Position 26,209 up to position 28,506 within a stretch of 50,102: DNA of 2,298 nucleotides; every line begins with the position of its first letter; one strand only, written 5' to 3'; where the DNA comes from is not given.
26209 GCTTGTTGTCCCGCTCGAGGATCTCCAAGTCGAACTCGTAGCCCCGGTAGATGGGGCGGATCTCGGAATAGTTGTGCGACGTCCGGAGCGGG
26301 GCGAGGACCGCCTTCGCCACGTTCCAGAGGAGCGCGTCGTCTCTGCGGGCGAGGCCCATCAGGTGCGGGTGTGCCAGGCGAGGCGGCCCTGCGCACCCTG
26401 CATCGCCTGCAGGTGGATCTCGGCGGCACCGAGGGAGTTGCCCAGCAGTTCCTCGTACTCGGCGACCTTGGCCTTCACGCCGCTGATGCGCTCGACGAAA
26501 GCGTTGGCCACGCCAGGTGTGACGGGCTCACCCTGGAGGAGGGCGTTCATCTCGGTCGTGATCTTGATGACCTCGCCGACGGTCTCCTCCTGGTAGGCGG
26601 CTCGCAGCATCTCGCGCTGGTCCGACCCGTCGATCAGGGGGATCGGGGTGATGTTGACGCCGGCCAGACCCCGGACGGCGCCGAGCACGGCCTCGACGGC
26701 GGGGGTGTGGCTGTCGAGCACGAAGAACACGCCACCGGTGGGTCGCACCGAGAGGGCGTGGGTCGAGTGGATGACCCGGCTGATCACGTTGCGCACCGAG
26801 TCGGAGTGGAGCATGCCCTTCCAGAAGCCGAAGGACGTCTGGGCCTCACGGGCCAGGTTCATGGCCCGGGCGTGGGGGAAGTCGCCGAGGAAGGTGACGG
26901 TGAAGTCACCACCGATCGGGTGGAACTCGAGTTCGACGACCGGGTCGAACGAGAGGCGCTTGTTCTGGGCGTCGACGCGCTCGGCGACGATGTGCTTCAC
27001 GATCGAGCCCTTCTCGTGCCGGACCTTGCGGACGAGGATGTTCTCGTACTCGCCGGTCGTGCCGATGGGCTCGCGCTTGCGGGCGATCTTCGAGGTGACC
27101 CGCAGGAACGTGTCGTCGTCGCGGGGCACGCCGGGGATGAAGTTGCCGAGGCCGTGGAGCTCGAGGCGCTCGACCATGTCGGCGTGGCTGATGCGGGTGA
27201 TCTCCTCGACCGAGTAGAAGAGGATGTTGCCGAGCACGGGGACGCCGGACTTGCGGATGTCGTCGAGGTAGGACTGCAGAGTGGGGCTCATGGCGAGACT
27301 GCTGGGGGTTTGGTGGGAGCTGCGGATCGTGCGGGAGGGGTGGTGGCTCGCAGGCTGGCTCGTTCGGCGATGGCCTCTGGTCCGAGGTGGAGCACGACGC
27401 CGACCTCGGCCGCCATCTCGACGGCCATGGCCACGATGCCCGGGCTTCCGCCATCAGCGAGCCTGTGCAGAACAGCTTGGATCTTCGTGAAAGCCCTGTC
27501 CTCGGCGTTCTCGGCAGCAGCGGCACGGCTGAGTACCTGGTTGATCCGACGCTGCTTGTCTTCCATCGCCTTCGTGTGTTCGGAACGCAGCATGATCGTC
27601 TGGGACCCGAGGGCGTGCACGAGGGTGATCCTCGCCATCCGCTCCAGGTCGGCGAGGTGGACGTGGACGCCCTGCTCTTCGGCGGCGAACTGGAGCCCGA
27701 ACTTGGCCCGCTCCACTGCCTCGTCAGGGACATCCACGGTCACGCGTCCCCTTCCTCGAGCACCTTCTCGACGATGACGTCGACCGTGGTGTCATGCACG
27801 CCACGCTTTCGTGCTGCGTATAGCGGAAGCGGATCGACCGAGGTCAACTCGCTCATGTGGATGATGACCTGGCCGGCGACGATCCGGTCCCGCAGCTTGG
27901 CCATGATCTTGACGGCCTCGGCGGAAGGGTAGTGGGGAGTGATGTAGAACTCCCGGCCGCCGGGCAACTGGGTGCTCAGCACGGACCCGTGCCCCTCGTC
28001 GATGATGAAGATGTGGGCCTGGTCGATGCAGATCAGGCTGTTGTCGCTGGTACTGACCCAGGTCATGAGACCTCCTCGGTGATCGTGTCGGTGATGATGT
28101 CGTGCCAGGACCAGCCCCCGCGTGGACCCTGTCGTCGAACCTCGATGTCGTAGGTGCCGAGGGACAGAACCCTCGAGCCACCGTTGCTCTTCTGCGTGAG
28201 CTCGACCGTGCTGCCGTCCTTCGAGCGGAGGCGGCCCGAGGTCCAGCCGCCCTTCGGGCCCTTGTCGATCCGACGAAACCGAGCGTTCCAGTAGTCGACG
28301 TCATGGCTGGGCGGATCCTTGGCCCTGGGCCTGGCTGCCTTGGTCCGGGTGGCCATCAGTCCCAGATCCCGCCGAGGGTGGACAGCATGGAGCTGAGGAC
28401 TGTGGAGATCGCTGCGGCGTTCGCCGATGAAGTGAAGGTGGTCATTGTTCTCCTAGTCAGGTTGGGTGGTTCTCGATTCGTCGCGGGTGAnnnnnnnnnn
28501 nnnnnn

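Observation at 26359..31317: RavA-like MoxR ATPase and ViaA-like VWA protein heading a nine-gene coupled operon of unknowns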

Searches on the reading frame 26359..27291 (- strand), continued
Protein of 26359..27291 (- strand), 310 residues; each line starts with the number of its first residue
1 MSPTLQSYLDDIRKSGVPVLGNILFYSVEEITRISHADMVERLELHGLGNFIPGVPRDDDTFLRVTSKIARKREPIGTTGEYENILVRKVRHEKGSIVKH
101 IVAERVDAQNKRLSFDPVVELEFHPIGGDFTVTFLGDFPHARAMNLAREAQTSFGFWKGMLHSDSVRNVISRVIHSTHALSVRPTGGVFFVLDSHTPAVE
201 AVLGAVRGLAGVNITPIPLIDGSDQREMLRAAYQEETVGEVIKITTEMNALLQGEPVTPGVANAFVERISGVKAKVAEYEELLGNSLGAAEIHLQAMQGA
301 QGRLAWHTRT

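Call 104: get_annotated_region(hit=H61, flank=12000)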
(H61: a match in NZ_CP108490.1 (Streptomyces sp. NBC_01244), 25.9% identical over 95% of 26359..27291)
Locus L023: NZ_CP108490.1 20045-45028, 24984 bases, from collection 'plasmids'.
description: Streptomyces sp. NBC_01244 plasmid unnamed2, complete sequence
organism: Streptomyces sp. NBC_01244 (NCBI taxid 2903797)
taxonomy: Bacteria; Actinomycetota; Actinomycetes; Kitasatosporales; Streptomycetaceae; Streptomyces; Streptomyces sp. NBC 01244
host: -; source: -; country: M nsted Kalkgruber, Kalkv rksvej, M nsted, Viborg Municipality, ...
typing (MOB-suite, as given by PLSDB): non-mobilizable
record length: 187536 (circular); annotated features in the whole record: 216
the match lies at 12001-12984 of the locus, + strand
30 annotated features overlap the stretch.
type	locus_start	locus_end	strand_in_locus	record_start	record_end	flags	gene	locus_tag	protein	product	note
CDS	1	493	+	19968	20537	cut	-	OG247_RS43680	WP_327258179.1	hypothetical protein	-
CDS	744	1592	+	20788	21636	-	-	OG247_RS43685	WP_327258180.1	hypothetical protein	-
CDS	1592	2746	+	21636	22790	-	-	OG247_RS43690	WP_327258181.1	hypothetical protein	-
CDS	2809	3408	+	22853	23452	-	-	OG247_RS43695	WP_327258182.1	hypothetical protein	-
CDS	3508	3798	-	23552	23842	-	-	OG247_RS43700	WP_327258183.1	hypothetical protein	-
CDS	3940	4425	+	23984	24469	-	-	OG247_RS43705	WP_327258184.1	NUDIX domain-containing protein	-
CDS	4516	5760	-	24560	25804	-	-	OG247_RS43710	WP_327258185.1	transcriptional regulator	-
CDS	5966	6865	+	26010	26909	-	-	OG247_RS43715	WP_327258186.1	NAD-dependent epimerase/dehydratase family protein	-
CDS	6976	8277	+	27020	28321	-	-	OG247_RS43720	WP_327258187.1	UDP-N-acetylglucosamine 1-carboxyvinyltransferase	-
CDS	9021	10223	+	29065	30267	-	-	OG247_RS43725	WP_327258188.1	AAA family ATPase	-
CDS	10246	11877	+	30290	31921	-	-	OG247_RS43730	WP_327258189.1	VWA domain-containing protein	-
CDS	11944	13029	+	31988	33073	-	-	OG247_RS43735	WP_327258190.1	DUF6744 family protein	-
CDS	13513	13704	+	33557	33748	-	-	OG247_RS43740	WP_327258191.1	hypothetical protein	-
CDS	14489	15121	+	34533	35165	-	-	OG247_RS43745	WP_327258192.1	MarR family transcriptional regulator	-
CDS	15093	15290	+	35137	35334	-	-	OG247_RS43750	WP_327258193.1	hypothetical protein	-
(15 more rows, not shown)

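Call 105: get_annotated_region(hit=H65, flank=10000)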
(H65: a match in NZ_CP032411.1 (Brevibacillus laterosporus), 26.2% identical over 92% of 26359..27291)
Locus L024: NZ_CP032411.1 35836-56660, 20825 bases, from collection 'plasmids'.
description: Brevibacillus laterosporus strain E7593-50 plasmid pAZOBL1, complete sequence
organism: Brevibacillus laterosporus (NCBI taxid 1465)
taxonomy: Bacteria; Bacillota; Bacilli; Bacillales; Paenibacillaceae; Brevibacillus; Brevibacillus laterosporus
host: -; source: single colony,Tattoo ink; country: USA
typing (MOB-suite, as given by PLSDB): non-mobilizable
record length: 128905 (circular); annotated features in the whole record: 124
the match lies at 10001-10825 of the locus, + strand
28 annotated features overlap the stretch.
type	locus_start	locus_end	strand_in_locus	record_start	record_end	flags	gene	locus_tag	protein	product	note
CDS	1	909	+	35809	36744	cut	-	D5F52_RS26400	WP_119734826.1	DUF5050 domain-containing protein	-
CDS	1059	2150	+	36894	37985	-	-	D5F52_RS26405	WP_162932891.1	N-acetylmuramoyl-L-alanine amidase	GO:0009253 - peptidoglycan catabolic process [Evidence IEA]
CDS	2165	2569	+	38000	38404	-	-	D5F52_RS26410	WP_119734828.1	hypothetical protein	-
CDS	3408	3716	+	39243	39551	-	-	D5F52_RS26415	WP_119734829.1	helix-turn-helix transcriptional regulator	-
CDS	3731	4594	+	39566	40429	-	-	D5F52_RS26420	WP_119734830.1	hypothetical protein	-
CDS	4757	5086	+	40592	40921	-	-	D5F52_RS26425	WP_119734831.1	hypothetical protein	-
CDS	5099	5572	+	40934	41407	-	-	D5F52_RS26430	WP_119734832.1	hypothetical protein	-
CDS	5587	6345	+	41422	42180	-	-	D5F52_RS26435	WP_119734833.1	hypothetical protein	-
CDS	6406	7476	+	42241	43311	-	-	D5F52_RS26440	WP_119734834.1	hypothetical protein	-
CDS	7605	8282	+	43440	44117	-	-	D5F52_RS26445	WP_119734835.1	thiamine biosynthesis protein ThiF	-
CDS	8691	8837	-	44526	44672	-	-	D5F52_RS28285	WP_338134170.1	putative holin-like toxin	-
CDS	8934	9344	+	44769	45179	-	-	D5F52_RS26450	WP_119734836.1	thioredoxin family protein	-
CDS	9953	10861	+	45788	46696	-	-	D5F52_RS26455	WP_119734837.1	DUF6744 family protein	-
CDS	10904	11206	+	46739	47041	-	-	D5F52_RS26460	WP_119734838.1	hypothetical protein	-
CDS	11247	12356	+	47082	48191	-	-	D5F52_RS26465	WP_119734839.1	AAA family ATPase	-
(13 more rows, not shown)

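Call 106: get_annotated_region(hit=H71, flank=10000)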
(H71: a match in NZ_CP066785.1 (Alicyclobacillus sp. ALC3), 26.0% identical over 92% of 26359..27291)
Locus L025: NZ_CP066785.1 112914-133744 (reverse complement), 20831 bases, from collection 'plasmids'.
description: Alicyclobacillus sp. ALC3 plasmid unnamed, complete sequence
organism: Alicyclobacillus sp. ALC3 (NCBI taxid 2796143)
taxonomy: Bacteria; Bacillota; Bacilli; Bacillales; Alicyclobacillaceae; Alicyclobacillus; Alicyclobacillus sp. ALC3
host: -; source: cell culture,acid mine drainage sediment; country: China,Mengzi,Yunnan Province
typing (MOB-suite, as given by PLSDB): non-mobilizable
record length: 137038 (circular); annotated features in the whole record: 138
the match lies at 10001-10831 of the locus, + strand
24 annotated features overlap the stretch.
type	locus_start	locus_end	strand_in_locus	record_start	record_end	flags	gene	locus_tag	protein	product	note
CDS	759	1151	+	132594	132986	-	-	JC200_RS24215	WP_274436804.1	hypothetical protein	-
CDS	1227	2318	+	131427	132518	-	-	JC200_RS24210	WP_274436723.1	hypothetical protein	-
CDS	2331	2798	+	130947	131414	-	ssb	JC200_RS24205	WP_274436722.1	single-stranded DNA-binding protein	GO:0006310 - DNA recombination [Evidence IEA]; GO:0006281 - DNA repair [Evidence IEA]; GO:0006260 - DNA replication ...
CDS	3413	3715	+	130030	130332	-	-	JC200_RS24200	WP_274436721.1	hypothetical protein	-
CDS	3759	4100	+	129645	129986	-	-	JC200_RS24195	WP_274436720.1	hypothetical protein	-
CDS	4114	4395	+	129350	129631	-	-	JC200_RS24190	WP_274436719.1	hypothetical protein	-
CDS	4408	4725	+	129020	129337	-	-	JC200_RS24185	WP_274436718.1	hypothetical protein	-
CDS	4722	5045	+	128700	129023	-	-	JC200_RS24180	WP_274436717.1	hypothetical protein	-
CDS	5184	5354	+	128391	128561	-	-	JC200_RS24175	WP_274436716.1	hypothetical protein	-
CDS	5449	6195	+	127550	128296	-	-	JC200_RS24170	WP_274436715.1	phage antirepressor KilAC domain-containing protein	-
CDS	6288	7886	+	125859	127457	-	-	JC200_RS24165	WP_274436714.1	AAA family ATPase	GO:0006302 - double-strand break repair [Evidence IEA]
CDS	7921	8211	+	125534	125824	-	-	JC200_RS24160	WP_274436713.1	DUF4258 domain-containing protein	-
CDS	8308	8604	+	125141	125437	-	-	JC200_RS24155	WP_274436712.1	LysM domain-containing protein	-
CDS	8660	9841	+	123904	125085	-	dnaN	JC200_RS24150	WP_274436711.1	DNA polymerase III subunit beta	GO:0006260 - DNA replication [Evidence IEA]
CDS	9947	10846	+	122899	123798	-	-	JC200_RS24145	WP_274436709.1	DUF6744 family protein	-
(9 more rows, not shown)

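Call 107: get_annotated_region(hit=H72, flank=10000)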
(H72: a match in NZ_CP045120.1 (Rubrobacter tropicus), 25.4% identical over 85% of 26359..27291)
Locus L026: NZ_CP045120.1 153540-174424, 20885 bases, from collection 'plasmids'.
description: Rubrobacter tropicus strain SCSIO 52909 plasmid unnamed1, complete sequence
organism: Rubrobacter tropicus (NCBI taxid 2653851)
taxonomy: Bacteria; Actinomycetota; Rubrobacteria; Rubrobacterales; Rubrobacteraceae; Rubrobacter; Rubrobacter tropicus
host: -; source: single pure culture,marine sediment; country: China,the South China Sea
typing (MOB-suite, as given by PLSDB): non-mobilizable
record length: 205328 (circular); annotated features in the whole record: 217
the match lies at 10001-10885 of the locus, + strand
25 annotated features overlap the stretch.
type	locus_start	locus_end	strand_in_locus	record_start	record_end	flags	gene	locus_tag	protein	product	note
CDS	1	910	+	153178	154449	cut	dnaN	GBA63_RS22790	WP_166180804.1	DNA polymerase III subunit beta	GO:0006260 - DNA replication [Evidence IEA]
CDS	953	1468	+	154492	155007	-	-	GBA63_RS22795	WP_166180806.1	hypothetical protein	-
CDS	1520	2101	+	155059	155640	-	-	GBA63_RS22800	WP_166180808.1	hypothetical protein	-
CDS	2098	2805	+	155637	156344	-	-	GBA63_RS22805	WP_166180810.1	hypothetical protein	-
CDS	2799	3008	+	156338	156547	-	-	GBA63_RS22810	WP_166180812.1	hypothetical protein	-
CDS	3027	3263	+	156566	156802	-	-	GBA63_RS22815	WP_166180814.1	hypothetical protein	-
CDS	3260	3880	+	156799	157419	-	-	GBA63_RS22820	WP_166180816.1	hypothetical protein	-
CDS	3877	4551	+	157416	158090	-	-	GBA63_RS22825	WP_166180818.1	hypothetical protein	-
CDS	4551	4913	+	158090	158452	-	-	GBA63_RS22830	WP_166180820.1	hypothetical protein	-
CDS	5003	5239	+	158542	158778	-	-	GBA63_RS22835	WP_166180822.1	hypothetical protein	-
CDS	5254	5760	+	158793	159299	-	-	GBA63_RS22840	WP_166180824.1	hypothetical protein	-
CDS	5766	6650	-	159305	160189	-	-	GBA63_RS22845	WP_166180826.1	hypothetical protein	-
CDS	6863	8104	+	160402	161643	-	-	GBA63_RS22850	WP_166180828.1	AAA family ATPase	-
CDS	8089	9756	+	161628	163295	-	-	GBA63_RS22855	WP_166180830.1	hypothetical protein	-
CDS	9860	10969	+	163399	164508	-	-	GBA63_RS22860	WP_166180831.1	DUF6744 family protein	-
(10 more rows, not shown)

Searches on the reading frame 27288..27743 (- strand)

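Call 3: search_protein_families(library=pfam, proteins=[window:27288-27743:-], max_evalue=0.01)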
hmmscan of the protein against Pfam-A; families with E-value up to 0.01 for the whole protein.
window:27288-27743:- (151 aa): 0 families

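Call 4: search_protein_families(library=phrogs, proteins=[window:27288-27743:-], max_evalue=0.01)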
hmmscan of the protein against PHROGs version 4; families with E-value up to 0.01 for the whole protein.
window:27288-27743:- (151 aa): 0 families

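Call 7: search_protein_families(library=padloc, proteins=[window:27288-27743:-], max_evalue=0.01)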
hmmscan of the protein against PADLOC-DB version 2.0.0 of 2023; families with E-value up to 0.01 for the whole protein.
window:27288-27743:- (151 aa): 1 family
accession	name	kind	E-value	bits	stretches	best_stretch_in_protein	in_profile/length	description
PDLC01855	CARF3--CARF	-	0.0058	14.3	1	20-111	154-245/288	-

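Call 8: search_protein_families(library=ncbifam, proteins=[window:27288-27743:-], max_evalue=0.01)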
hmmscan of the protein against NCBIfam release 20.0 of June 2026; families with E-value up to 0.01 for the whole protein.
window:27288-27743:- (151 aa): 0 families

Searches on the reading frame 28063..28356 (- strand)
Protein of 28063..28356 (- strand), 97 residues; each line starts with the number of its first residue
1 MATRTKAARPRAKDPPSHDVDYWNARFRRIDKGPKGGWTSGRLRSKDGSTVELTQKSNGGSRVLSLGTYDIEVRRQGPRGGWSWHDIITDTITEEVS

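Call 3: search_protein_families(library=pfam, proteins=[window:28063-28356:-], max_evalue=0.01)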
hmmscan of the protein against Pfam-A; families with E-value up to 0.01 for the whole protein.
window:28063-28356:- (97 aa): 0 families

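Call 4: search_protein_families(library=phrogs, proteins=[window:28063-28356:-], max_evalue=0.01)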
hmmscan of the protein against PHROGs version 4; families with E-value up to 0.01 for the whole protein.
window:28063-28356:- (97 aa): 0 families
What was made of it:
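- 28063..28356 (-): p97, a basic 97-aa protein (pI 10.2). A lineage-restricted accessory gene. No family hit (calls 3, 4).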

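Call 7: search_protein_families(library=padloc, proteins=[window:28063-28356:-], max_evalue=0.01)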
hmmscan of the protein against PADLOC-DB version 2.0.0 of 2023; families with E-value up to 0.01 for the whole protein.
window:28063-28356:- (97 aa): 0 families

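Call 8: search_protein_families(library=ncbifam, proteins=[window:28063-28356:-], max_evalue=0.01)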
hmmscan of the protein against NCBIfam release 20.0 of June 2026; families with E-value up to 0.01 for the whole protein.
window:28063-28356:- (97 aa): 0 families
